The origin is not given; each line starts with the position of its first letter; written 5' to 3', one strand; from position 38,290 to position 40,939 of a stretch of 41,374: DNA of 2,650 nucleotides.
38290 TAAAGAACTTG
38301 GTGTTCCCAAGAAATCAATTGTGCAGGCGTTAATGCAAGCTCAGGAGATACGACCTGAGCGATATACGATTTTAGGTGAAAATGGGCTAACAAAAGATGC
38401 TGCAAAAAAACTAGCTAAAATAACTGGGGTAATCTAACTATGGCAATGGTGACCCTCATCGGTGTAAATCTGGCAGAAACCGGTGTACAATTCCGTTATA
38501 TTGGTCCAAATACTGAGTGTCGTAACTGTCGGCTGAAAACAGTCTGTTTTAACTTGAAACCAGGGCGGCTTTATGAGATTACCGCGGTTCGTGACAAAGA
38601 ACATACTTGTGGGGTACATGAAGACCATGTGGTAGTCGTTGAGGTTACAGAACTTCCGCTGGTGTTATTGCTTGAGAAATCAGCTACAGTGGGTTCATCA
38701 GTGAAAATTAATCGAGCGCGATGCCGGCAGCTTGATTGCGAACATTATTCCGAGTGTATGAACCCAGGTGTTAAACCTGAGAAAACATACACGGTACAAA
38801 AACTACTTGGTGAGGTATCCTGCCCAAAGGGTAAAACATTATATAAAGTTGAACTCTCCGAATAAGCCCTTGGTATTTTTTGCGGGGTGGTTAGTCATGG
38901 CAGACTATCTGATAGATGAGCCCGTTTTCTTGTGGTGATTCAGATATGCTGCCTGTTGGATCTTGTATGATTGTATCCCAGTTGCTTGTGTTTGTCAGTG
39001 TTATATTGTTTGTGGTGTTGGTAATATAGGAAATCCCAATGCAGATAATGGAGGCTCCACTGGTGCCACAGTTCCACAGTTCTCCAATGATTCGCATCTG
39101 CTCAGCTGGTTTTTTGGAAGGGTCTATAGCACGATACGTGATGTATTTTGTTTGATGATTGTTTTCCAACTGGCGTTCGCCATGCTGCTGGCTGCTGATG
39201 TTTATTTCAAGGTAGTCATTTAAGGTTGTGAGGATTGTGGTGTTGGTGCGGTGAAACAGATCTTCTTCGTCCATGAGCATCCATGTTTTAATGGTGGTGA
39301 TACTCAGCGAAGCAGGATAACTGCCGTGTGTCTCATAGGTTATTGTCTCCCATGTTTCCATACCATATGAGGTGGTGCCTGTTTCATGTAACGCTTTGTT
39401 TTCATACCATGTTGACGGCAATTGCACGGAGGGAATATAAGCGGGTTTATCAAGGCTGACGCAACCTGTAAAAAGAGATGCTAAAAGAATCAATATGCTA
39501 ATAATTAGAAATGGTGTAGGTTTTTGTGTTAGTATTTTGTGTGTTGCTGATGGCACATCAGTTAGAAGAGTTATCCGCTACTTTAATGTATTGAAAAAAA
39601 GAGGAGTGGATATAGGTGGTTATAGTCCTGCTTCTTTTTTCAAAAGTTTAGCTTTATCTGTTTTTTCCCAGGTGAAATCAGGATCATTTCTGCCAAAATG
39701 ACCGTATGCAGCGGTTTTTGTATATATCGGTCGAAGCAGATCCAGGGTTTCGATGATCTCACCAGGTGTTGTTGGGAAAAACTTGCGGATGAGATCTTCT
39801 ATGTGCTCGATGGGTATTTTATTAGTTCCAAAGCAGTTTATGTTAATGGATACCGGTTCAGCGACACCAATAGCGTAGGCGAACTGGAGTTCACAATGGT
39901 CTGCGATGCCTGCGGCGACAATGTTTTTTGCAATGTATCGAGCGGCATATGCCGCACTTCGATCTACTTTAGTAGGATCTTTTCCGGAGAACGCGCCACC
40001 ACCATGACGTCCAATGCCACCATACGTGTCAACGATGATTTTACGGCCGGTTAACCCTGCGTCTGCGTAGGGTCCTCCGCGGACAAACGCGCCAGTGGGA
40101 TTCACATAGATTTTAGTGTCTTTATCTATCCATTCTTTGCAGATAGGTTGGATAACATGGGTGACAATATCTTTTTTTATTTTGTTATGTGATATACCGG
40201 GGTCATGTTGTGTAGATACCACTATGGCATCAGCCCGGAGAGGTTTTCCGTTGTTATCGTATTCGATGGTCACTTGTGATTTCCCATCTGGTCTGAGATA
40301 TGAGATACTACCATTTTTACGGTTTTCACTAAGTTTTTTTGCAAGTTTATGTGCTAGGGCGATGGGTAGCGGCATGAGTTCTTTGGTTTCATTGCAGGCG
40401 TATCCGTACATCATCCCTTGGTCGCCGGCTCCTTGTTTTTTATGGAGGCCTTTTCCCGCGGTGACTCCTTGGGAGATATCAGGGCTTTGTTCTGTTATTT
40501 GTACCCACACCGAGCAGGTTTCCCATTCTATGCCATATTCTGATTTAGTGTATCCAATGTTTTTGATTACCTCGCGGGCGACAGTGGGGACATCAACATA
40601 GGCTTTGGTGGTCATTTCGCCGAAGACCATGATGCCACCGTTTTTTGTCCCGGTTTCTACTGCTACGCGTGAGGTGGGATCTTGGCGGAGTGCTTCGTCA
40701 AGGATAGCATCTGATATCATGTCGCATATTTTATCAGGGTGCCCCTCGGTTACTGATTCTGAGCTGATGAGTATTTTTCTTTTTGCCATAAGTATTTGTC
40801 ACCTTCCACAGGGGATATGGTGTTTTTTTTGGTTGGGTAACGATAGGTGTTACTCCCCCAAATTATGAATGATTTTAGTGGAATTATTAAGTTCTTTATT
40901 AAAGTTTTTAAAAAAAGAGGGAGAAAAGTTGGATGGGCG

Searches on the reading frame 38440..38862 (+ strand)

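Call 3: search_protein_families(library=pfam, proteins=[window:38440-38862:+], max_evalue=0.01)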
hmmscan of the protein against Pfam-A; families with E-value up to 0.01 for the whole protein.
window:38440-38862:+ (141 aa): 1 family
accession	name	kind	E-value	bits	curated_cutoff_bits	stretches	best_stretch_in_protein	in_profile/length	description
PF03684.18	UPF0179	-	2.9e-42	144.3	25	1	3-139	1-140/140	Uncharacterised protein family (UPF0179)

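Call 4: search_protein_families(library=ncbifam, proteins=[window:38440-38862:+], max_evalue=0.01)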
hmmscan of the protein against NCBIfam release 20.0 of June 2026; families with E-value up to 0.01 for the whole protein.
window:38440-38862:+ (141 aa): 1 family
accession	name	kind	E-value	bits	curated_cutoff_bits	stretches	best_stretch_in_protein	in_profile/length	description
NF002253.0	PRK01177.1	equivalog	3.8e-31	107.7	166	1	1-138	1-139/143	hypothetical protein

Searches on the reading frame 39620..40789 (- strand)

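Call 9: search_protein_families(library=pfam, proteins=[window:39620-40789:-], max_evalue=0.001)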
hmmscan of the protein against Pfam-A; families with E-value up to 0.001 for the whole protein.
window:39620-40789:- (389 aa): 3 families
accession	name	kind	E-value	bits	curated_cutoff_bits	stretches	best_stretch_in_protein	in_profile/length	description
PF02773.21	S-AdoMet_synt_C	-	2.7e-65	218.9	25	1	238-376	2-138/138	S-adenosylmethionine synthetase, C-terminal domain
PF02772.21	S-AdoMet_synt_M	-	1.5e-50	170.8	29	1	118-235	1-120/120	S-adenosylmethionine synthetase, central domain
PF00438.25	S-AdoMet_synt_N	-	3.4e-40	137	33.1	1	6-103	2-99/99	S-adenosylmethionine synthetase, N-terminal domain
